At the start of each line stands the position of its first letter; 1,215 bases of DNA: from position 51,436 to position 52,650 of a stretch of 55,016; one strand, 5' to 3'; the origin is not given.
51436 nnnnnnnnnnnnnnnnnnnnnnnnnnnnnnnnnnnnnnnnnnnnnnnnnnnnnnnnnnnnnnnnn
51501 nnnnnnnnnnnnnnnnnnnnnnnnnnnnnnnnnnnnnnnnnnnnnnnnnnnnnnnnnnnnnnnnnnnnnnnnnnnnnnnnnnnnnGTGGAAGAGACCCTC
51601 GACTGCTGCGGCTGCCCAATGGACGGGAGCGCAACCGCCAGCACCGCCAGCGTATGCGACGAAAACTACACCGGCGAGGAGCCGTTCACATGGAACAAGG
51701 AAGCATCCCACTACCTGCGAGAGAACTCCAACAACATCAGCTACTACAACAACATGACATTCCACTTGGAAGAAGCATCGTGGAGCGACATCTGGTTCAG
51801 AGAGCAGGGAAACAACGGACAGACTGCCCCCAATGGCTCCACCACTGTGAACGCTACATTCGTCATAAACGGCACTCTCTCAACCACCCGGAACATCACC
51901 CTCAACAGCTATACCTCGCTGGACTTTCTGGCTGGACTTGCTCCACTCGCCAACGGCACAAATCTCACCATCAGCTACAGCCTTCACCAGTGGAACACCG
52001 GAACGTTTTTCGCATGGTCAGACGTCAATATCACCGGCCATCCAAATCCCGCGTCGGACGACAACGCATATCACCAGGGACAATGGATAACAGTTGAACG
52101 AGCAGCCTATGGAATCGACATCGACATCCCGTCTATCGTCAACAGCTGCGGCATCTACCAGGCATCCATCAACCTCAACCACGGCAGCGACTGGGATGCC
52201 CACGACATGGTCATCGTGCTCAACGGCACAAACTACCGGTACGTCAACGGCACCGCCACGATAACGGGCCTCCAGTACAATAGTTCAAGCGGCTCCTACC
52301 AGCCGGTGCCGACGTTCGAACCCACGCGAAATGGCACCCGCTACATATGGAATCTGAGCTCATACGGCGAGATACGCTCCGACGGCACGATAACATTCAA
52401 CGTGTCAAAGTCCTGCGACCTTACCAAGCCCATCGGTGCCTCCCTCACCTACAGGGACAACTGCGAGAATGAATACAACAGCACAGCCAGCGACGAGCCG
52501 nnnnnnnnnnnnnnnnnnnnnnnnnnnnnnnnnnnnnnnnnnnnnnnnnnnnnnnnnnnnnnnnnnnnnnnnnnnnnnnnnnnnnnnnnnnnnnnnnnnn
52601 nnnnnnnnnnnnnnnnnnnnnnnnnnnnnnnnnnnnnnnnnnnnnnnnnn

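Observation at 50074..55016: Giant DUF11/CARDB-repeat surface protein missed by the ORF track, with recurrent tryptophan-cysteine (S/T)WGC...C modules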

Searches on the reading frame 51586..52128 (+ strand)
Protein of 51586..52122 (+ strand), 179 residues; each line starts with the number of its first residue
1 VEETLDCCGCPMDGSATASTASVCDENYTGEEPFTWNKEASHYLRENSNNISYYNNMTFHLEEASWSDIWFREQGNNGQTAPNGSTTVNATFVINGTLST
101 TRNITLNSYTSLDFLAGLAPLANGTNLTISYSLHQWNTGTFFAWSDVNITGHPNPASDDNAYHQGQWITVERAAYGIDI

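Call 59: predict_structure(alignment_id=A2)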
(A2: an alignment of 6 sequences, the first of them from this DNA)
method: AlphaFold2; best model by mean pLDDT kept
length: 165 residues; sequences in the alignment: 6
mean_pLDDT: 63.8   pTM: 0.70
mean pLDDT of the five models: 63.8, 61.4, 59.7, 56.6, 56.5
residues with pLDDT >= 90: 18; 70-90: 49; 50-70: 54; < 50: 44
segments of 3 or more residues with pLDDT < 50: 1-14, 27-30, 61-63, 149-165
pLDDT, mean of each block of 10 residues (from residue 1): 32 55 57 69 75 72 53 89 89 86 87 77 53 55 53 37 25
secondary structure, 60 per line:
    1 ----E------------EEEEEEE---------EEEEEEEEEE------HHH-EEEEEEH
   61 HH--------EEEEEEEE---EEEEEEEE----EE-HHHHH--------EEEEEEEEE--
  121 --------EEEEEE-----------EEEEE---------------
elements in order: E18-24 E34-43 E54-59 E71-78 E82-89 H97-101 E110-118 E129-134 E146-150

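Call 61: search_protein_families(library=pfam, proteins=[window:51586-52122:+], max_evalue=10)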
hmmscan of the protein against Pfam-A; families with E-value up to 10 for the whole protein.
window:51586-52122:+ (179 aa): 0 families

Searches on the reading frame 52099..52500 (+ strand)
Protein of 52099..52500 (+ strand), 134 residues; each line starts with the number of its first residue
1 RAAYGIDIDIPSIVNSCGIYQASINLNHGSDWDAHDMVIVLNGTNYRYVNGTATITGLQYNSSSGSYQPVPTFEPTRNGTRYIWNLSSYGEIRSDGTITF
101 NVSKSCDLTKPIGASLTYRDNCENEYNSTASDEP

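Call 61: search_protein_families(library=pfam, proteins=[window:52099-52500:+], max_evalue=10)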
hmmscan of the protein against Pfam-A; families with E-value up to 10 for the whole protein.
window:52099-52500:+ (134 aa): 0 families
